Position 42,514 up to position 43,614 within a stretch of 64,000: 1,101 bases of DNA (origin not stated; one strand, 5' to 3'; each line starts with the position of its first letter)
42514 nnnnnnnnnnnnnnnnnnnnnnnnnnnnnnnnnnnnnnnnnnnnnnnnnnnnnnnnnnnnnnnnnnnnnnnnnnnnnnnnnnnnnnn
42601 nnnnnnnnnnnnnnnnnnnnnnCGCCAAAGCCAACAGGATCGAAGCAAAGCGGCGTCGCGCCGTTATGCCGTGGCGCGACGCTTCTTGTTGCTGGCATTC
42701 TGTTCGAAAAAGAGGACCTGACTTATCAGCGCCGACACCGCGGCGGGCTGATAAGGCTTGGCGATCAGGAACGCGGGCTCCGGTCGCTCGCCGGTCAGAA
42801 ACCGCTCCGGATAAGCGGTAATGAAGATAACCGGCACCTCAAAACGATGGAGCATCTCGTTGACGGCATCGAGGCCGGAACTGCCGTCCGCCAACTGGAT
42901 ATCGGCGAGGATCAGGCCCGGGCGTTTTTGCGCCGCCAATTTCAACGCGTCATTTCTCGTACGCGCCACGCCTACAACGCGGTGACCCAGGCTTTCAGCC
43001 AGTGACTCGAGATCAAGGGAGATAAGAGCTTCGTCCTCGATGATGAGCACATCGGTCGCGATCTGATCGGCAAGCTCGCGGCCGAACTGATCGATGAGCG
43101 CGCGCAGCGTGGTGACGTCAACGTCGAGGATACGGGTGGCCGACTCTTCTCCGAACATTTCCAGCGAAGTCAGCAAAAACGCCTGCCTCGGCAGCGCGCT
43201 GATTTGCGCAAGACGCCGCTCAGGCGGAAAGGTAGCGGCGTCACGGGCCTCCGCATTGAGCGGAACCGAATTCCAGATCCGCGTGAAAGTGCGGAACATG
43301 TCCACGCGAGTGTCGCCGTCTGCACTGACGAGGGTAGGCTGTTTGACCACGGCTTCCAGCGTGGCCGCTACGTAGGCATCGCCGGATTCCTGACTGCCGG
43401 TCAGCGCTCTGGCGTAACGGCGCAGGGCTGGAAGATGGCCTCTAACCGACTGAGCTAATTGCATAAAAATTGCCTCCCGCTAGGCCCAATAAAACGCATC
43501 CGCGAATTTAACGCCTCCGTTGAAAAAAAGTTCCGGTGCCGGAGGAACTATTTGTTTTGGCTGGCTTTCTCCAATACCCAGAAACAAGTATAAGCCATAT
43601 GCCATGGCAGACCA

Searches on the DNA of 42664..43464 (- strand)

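Call 21: search_with_rna_model(model_id=R1, sources=[L001, L002, L003, L004, L005, L006, L007, L008, L009, L010, L011, L012, L013, L014, L015, L016, L017, L018, L019, L020, L021, L022, L023, L024, L025, L026, L027, L028, L029, L030, L031, L032, L033, L034, L035, L036, L037, L038, L039, L040, L041, L042, L043, L044, L045, L046, L047, L048, L049, L050, L051, L052, L053, L054, L055, L056, L057, L058, L059, L060, L061, L062, L063, L064, L065, L066, L067, L068, L069, L070, L071, L072, L073, L074, L075, L076, L077, L078, L079, L080, window], max_evalue=0.01, make_alignment=true)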
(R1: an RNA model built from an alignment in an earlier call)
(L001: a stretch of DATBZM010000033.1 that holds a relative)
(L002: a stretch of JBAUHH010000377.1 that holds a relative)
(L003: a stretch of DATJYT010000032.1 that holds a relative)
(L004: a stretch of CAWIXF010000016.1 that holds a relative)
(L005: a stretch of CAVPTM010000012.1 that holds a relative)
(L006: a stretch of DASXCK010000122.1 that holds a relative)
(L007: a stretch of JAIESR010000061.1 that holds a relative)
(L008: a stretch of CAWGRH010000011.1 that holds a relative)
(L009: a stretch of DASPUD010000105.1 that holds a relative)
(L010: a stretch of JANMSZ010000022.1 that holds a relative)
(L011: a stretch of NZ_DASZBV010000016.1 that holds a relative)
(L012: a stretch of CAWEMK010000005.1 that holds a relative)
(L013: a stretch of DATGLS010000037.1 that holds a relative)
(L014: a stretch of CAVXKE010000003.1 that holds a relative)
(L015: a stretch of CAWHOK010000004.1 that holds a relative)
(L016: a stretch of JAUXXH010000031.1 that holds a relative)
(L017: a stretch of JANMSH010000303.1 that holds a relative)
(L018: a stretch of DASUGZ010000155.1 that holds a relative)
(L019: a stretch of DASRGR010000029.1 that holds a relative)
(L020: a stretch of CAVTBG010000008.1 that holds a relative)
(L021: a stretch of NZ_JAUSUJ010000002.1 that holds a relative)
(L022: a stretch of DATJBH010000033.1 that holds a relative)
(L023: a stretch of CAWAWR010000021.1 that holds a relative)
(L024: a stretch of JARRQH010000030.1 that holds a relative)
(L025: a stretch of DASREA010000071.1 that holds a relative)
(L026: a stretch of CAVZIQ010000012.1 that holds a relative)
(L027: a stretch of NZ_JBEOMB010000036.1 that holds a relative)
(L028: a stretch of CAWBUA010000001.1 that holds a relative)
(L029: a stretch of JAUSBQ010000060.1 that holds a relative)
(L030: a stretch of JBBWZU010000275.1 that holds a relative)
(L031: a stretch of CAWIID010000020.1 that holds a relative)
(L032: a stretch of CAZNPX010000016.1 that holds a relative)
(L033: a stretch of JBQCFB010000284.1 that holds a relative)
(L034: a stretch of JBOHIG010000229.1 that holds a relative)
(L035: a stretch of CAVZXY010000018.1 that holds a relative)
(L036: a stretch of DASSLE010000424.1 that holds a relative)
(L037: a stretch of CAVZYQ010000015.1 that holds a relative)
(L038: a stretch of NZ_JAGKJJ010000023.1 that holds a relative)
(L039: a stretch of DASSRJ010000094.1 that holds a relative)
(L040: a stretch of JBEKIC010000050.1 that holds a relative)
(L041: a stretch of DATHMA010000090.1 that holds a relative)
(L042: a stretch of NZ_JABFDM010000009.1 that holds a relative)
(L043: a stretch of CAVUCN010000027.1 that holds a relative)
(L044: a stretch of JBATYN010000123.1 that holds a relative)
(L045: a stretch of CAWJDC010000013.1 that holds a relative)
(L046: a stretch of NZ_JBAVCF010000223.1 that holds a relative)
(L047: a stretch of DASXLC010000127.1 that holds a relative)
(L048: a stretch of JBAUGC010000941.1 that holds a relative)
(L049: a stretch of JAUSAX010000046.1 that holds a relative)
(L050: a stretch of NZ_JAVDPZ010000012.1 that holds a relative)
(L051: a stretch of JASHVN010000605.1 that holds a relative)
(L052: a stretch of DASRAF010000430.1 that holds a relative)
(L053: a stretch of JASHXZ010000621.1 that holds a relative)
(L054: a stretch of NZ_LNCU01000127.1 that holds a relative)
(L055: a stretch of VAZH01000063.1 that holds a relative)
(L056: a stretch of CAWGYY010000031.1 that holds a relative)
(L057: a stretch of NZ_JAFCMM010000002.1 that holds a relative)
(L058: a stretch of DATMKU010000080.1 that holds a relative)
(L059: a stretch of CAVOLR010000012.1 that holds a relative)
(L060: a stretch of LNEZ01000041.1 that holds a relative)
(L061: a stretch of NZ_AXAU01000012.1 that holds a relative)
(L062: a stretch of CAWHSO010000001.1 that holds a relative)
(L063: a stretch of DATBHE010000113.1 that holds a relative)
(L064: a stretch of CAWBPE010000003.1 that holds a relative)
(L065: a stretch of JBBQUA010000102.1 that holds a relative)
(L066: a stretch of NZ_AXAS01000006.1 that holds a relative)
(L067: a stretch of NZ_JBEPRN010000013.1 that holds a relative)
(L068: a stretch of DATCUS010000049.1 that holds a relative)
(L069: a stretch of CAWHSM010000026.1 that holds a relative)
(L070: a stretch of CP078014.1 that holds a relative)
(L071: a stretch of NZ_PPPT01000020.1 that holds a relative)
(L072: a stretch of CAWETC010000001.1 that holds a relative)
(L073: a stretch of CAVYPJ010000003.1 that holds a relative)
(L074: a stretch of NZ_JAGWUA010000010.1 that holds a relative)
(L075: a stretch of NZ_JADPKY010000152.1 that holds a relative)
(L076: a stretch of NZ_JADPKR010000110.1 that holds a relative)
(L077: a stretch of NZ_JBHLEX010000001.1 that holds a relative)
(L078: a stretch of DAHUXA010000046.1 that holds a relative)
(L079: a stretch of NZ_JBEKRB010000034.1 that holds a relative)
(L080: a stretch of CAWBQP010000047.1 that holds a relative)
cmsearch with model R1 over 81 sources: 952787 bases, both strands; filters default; matches with E-value up to 0.01: 59.
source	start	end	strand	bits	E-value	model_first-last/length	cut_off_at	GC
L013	6893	6986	-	95.9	6.6e-25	1-96/96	no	0.64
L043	6908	7006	-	95.7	7.3e-25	1-96/96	no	0.65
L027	7225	7320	-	94.2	2e-24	1-96/96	no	0.65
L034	7583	7676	-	93.5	3.2e-24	1-96/96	no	0.67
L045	6991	7086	-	93.1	4.1e-24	1-96/96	no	0.61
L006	5728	5825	-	92.3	7.3e-24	1-96/96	no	0.61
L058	1801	1899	-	89.9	3.6e-23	1-96/96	no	0.66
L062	6913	7011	-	89.9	3.6e-23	1-96/96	no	0.66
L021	7099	7194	-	89.5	4.6e-23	1-96/96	no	0.67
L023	7632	7726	-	88.9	7.2e-23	1-96/96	no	0.67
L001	3386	3482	-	88.3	1.1e-22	1-96/96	no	0.65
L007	6636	6728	-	86.6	3.3e-22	1-96/96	no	0.67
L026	6968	7064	-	84.9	1e-21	1-96/96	no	0.65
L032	5532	5628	-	83.2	3.2e-21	1-96/96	no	0.63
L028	6994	7092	-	82.6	4.7e-21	1-96/96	no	0.62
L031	6913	7010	-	82.1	6.9e-21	1-96/96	no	0.67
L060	7152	7248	-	81.3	1.1e-20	1-96/96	no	0.64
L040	2178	2275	-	79.5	3.8e-20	1-96/96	no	0.61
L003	6968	7064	-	78.3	8.7e-20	1-96/96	no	0.62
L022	6948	7045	-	75.5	5.6e-19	1-96/96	no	0.65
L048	5125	5224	-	72.9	3.1e-18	1-96/96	no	0.65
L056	6944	7042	-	71.3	9.5e-18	1-96/96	no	0.66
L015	7327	7420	-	68.7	5.1e-17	1-96/96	no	0.63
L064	9703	9791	-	45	4e-10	1-96/96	no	0.69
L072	6656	6744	-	42.1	2.9e-09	1-96/96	no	0.67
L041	7066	7155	-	42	3.1e-09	1-96/96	no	0.63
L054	12499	12587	-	41.8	3.4e-09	1-96/96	no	0.65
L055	6934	7022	-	41.8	3.5e-09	1-96/96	no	0.69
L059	7814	7903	-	41.8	3.6e-09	1-96/96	no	0.67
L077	7562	7651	-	38.6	3e-08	1-96/96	no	0.62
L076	11383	11472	-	38.3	3.7e-08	1-96/96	no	0.6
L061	10572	10660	-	38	4.3e-08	1-96/96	no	0.62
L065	8563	8651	-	37.6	5.7e-08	1-96/96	no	0.67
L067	7577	7666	-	35.6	2.2e-07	1-96/96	no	0.62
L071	8229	8318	-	35.3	2.8e-07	1-96/96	no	0.61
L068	6886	6973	-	34.4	5e-07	1-96/96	no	0.69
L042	7444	7532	-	33.9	7e-07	1-96/96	no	0.69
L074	7564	7653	-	33.3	1e-06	1-96/96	no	0.61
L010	574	670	+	32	2.4e-06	1-96/96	no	0.62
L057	6976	7067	-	31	4.9e-06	1-96/96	no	0.67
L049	6873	6965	-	30.6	6.4e-06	1-96/96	no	0.58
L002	3581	3676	+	25.4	0.0002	1-96/96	no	0.66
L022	6955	6991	+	24.8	0.0003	50-84/96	no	0.65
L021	7085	7144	+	24.4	0.00041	11-89/96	no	0.62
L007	6648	6676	+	24.1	0.00047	55-84/96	no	0.72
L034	7595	7623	+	23.9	0.00056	55-84/96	no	0.72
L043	6915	6951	+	23.8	0.00059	50-84/96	no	0.65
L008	6848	6910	+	23.4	0.00077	1-96/96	no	0.57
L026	6975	7011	+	23.3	0.00085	50-84/96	no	0.68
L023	7644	7672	+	23.2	0.00087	55-84/96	no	0.76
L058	1808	1844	+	23.2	0.00091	50-84/96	no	0.7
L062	6920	6956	+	23.2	0.00091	50-84/96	no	0.7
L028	7003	7037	+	23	0.001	52-84/96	no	0.69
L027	7232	7265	+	22.7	0.0012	50-84/96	no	0.56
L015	7283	7380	+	22.5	0.0015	1-96/96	no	0.61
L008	6854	6941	-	19.8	0.0085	1-96/96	no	0.65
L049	4886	4957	+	19.8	0.0087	1-96/96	no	0.58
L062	8764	8828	+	19.7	0.0093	1-96/96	no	0.46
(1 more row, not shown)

Alignment A3: 59 matches aligned to the model, 119 columns, each read 5' to 3' on its own strand. Consensus structure (alignment columns), stored with it:
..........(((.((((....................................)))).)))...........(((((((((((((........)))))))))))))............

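Call 22: search_with_rna_model(model_id=R1, sources=[L001, L002, L003, L004, L005, L006, L007, L008, L009, L010, L011, L012, L013, L014, L015, L016, L017, L018, L019, L020, L021, L022, L023, L024, L025, L026, L027, L028, L029, L030, L031, L032, L033, L034, L035, L036, L037, L038, L039, L040, L041, L042, L043, L044, L045, L046, L047, L048, L049, L050, L051, L052, L053, L054, L055, L056, L057, L058, L059, L060, L061, L062, L063, L064, L065, L066, L067, L068, L069, L070, L071, L072, L073, L074, L075, L076, L077, L078, L079, L080, window], max_evalue=0.00001, make_alignment=true)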
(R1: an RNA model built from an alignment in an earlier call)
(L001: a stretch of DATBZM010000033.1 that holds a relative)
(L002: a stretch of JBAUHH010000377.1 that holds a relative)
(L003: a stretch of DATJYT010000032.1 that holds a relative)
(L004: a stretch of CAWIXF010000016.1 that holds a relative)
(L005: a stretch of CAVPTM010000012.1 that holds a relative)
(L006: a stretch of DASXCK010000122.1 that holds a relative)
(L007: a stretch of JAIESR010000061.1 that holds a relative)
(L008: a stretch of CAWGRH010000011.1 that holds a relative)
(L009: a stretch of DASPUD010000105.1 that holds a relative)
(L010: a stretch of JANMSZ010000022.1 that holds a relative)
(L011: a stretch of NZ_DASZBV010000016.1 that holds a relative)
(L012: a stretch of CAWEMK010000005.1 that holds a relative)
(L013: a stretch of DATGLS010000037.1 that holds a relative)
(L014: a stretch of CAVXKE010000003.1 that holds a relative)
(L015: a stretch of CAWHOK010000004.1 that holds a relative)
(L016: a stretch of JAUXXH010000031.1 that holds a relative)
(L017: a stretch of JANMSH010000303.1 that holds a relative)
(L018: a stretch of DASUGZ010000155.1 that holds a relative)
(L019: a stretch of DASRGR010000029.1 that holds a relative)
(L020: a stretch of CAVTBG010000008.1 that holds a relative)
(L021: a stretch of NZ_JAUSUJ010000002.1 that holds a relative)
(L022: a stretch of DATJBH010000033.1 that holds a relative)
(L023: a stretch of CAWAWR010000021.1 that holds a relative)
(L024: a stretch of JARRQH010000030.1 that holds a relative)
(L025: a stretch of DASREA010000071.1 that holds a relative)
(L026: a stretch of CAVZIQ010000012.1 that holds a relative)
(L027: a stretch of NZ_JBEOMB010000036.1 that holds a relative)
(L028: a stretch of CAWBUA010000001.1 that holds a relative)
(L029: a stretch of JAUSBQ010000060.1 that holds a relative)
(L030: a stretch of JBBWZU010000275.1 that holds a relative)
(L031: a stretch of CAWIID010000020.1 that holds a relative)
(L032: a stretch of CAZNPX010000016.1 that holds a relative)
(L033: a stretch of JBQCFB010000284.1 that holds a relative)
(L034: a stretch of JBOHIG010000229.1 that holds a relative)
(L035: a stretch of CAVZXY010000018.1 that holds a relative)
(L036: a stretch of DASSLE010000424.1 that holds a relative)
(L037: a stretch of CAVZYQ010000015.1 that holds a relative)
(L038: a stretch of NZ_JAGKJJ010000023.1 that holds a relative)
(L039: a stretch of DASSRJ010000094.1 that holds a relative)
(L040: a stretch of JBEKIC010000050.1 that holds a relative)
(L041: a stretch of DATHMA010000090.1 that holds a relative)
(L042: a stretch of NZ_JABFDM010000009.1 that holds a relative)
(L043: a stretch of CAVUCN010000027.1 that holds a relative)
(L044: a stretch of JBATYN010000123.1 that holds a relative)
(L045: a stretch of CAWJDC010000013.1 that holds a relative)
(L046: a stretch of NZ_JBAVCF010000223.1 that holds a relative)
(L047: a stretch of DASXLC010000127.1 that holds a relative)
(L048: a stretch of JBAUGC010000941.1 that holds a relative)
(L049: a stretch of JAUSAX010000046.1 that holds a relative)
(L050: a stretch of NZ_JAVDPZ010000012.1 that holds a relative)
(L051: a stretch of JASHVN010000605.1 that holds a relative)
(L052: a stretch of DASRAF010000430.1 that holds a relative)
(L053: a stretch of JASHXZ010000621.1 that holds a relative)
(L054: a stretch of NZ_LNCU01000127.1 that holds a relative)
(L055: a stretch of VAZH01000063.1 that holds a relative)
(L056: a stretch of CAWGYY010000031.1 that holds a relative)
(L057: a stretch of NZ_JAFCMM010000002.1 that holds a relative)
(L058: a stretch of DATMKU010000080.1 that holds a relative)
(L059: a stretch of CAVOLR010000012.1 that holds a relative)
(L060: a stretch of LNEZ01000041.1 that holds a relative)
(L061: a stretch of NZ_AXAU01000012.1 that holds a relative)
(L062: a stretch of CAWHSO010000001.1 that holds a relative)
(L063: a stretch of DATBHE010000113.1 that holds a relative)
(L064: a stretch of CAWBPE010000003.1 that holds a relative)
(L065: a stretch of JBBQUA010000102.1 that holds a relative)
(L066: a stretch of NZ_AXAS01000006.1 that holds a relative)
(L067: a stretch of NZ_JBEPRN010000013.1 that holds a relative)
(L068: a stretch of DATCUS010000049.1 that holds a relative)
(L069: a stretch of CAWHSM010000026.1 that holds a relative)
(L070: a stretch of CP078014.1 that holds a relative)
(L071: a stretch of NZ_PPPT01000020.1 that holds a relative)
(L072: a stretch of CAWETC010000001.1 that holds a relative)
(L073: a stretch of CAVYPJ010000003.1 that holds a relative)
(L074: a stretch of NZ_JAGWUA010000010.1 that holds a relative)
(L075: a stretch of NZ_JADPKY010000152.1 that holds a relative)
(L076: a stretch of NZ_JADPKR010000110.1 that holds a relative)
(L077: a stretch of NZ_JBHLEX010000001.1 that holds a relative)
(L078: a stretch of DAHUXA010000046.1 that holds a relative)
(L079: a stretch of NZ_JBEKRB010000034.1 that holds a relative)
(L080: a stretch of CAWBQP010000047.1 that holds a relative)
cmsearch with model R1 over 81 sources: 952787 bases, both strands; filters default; matches with E-value up to 0.00001: 42.
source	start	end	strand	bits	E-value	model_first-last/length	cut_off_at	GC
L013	6893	6986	-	95.9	6.6e-25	1-96/96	no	0.64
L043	6908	7006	-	95.7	7.3e-25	1-96/96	no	0.65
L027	7225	7320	-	94.2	2e-24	1-96/96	no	0.65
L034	7583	7676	-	93.5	3.2e-24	1-96/96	no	0.67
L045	6991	7086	-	93.1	4.1e-24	1-96/96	no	0.61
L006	5728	5825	-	92.3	7.3e-24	1-96/96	no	0.61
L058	1801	1899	-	89.9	3.6e-23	1-96/96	no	0.66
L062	6913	7011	-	89.9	3.6e-23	1-96/96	no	0.66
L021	7099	7194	-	89.5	4.6e-23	1-96/96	no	0.67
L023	7632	7726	-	88.9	7.2e-23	1-96/96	no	0.67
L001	3386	3482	-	88.3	1.1e-22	1-96/96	no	0.65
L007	6636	6728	-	86.6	3.3e-22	1-96/96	no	0.67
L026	6968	7064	-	84.9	1e-21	1-96/96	no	0.65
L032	5532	5628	-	83.2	3.2e-21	1-96/96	no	0.63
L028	6994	7092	-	82.6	4.7e-21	1-96/96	no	0.62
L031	6913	7010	-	82.1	6.9e-21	1-96/96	no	0.67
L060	7152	7248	-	81.3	1.1e-20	1-96/96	no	0.64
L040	2178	2275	-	79.5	3.8e-20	1-96/96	no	0.61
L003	6968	7064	-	78.3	8.7e-20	1-96/96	no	0.62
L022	6948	7045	-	75.5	5.6e-19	1-96/96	no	0.65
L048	5125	5224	-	72.9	3.1e-18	1-96/96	no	0.65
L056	6944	7042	-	71.3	9.5e-18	1-96/96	no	0.66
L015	7327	7420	-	68.7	5.1e-17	1-96/96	no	0.63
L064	9703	9791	-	45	4e-10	1-96/96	no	0.69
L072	6656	6744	-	42.1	2.9e-09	1-96/96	no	0.67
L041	7066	7155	-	42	3.1e-09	1-96/96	no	0.63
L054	12499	12587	-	41.8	3.4e-09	1-96/96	no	0.65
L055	6934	7022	-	41.8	3.5e-09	1-96/96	no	0.69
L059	7814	7903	-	41.8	3.6e-09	1-96/96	no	0.67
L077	7562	7651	-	38.6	3e-08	1-96/96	no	0.62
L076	11383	11472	-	38.3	3.7e-08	1-96/96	no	0.6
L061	10572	10660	-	38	4.3e-08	1-96/96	no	0.62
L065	8563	8651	-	37.6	5.7e-08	1-96/96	no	0.67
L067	7577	7666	-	35.6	2.2e-07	1-96/96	no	0.62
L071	8229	8318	-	35.3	2.8e-07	1-96/96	no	0.61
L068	6886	6973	-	34.4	5e-07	1-96/96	no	0.69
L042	7444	7532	-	33.9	7e-07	1-96/96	no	0.69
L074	7564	7653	-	33.3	1e-06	1-96/96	no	0.61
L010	574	670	+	32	2.4e-06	1-96/96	no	0.62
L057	6976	7067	-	31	4.9e-06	1-96/96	no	0.67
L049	6873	6965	-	30.6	6.4e-06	1-96/96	no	0.58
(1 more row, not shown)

Alignment A4: 42 matches aligned to the model, 115 columns, each read 5' to 3' on its own strand. Consensus structure (alignment columns), stored with it:
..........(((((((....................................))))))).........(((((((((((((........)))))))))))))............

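Call 39: search_rna_families(sources=[L077, L041, L054, L061, L013, L043, L027, L034, L068, L049, L060], threshold=gathering)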
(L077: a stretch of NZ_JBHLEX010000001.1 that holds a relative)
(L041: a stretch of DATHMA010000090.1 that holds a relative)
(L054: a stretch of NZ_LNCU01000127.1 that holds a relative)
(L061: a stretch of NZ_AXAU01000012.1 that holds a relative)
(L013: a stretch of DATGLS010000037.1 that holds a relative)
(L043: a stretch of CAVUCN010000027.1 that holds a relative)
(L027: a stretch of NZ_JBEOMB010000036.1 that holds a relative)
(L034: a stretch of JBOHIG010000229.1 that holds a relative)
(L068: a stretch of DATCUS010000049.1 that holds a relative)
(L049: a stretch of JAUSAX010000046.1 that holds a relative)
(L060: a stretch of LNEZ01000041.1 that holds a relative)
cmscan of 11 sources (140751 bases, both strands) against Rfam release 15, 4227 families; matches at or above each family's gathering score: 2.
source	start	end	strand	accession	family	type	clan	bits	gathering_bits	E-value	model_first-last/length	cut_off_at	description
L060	1636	1709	+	RF00005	tRNA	Gene; tRNA;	CL00001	67.2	29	4.1e-12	1-71/71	no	tRNA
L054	9030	9092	+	RF01734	Fluoride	Cis-reg; riboswitch;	-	42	34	6.5e-08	1-64/64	no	Fluoride riboswitch aptamer (crcB RNA motif)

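Call 51: build_rna_model(alignment_id=A4)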
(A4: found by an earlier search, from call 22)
Model R2 built from alignment A4 (42 sequences, 115 columns); structure: stored with the alignment.
model positions 97; base pairs 20; branch points 1; effective number of sequences 3.56; information 0.59 bits per position. Calibrated on 0.2 Mb of random sequence (short: E-values are rough).
structure used (alignment columns):
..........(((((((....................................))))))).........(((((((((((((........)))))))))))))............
